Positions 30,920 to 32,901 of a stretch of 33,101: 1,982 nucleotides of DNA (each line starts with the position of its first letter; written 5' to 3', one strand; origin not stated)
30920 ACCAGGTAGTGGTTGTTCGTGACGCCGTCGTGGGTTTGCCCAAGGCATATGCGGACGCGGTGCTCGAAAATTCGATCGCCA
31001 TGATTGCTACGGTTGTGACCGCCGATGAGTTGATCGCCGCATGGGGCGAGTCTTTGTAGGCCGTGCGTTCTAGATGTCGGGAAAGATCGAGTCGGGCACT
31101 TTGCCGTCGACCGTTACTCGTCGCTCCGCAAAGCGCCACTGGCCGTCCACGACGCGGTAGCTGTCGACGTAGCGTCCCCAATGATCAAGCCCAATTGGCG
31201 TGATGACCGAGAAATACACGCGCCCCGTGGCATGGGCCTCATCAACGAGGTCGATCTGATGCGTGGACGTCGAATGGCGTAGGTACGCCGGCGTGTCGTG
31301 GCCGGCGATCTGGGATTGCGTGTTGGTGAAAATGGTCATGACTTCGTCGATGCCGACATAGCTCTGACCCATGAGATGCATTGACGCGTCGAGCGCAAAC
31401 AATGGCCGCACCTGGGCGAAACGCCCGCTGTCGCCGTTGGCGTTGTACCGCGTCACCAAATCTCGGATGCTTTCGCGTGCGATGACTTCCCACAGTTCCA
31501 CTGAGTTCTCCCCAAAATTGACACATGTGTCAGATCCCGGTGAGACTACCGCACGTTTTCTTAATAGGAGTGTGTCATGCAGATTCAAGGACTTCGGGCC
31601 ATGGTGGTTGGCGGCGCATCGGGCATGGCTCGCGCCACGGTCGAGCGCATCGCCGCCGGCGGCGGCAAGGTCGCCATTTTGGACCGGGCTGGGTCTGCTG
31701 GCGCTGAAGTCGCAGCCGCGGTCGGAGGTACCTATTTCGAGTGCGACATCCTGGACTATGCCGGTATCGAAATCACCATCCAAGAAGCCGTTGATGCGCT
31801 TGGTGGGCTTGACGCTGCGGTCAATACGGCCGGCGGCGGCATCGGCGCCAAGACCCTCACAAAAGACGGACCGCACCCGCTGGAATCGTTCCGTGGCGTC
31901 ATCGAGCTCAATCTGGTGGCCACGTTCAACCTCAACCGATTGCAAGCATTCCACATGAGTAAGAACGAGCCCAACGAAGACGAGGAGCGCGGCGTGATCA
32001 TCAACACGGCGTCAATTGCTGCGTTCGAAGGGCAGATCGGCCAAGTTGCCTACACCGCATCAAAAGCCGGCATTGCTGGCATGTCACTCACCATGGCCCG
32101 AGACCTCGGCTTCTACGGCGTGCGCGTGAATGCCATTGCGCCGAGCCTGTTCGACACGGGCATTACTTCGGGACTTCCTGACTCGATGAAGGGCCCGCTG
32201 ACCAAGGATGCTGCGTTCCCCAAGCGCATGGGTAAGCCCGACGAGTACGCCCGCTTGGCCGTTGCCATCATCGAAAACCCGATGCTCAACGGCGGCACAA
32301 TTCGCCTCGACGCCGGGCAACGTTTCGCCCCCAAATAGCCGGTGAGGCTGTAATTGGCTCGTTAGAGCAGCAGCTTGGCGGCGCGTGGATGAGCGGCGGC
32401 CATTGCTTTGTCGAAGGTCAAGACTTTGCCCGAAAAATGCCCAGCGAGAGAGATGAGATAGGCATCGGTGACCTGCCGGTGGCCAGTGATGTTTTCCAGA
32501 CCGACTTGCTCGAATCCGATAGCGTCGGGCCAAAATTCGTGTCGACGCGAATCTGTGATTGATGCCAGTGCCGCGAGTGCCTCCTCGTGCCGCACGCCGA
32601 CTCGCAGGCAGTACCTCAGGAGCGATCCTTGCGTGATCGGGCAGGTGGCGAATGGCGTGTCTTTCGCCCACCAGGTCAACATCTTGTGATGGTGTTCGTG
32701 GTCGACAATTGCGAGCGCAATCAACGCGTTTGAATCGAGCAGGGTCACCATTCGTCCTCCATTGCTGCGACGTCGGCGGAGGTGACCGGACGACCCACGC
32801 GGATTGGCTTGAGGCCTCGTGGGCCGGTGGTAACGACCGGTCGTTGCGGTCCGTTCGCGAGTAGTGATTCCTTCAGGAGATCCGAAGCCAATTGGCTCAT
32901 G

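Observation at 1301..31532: A 14-bp palindrome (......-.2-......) marks every divergent promoter region: candidate regulon-wide operator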

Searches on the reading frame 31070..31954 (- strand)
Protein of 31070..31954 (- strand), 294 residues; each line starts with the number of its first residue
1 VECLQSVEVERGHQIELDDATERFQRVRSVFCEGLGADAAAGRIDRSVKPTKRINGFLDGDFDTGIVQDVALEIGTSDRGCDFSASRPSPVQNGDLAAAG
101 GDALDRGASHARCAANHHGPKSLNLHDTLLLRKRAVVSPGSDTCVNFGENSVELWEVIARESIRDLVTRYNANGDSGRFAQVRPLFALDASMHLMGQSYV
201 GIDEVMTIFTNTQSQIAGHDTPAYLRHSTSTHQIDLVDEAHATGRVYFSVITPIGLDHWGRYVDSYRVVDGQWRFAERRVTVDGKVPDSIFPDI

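Call 27: search_protein_families(library=pfam, proteins=[window:31070-31954:-], max_evalue=0.01)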
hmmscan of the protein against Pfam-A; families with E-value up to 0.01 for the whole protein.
window:31070-31954:- (294 aa): 1 family
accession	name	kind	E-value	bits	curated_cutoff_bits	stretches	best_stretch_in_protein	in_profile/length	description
PF13577.12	SnoaL_4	-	1e-15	58.3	24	1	156-279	2-126/126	SnoaL-like domain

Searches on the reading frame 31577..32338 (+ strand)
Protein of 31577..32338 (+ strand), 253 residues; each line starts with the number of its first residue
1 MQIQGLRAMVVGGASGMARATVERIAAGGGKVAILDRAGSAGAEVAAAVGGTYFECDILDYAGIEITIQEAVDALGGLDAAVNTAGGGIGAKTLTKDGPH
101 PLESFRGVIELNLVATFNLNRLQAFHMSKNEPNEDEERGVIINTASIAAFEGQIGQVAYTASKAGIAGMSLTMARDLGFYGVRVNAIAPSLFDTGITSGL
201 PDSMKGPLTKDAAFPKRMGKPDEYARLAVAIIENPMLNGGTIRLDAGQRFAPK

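Call 27: search_protein_families(library=pfam, proteins=[window:31577-32338:+], max_evalue=0.01)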
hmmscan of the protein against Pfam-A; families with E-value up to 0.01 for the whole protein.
window:31577-32338:+ (253 aa): 3 families
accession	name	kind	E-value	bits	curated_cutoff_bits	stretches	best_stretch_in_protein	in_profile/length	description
PF00106.31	adh_short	-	4e-37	128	26.6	1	8-200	3-190/195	short chain dehydrogenase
PF13561.12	adh_short_C2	-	1.9e-33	116.5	27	1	14-247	3-234/236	Enoyl-(Acyl carrier protein) reductase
PF01370.27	Epimerase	-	0.0096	15.8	20.9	0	9-86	2-73/240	NAD dependent epimerase/dehydratase family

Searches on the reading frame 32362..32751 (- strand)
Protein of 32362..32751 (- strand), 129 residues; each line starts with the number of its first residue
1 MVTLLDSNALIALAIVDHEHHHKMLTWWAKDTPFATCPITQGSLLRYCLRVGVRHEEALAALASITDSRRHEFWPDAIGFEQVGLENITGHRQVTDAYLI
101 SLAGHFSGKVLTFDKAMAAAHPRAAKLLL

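Call 27: search_protein_families(library=pfam, proteins=[window:32362-32751:-], max_evalue=0.01)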
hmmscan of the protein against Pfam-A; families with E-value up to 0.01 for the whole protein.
window:32362-32751:- (129 aa): 1 family
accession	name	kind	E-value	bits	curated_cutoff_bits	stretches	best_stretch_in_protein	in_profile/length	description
PF01850.27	PIN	-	1.8e-09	38.6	23.6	1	4-118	2-115/120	PIN domain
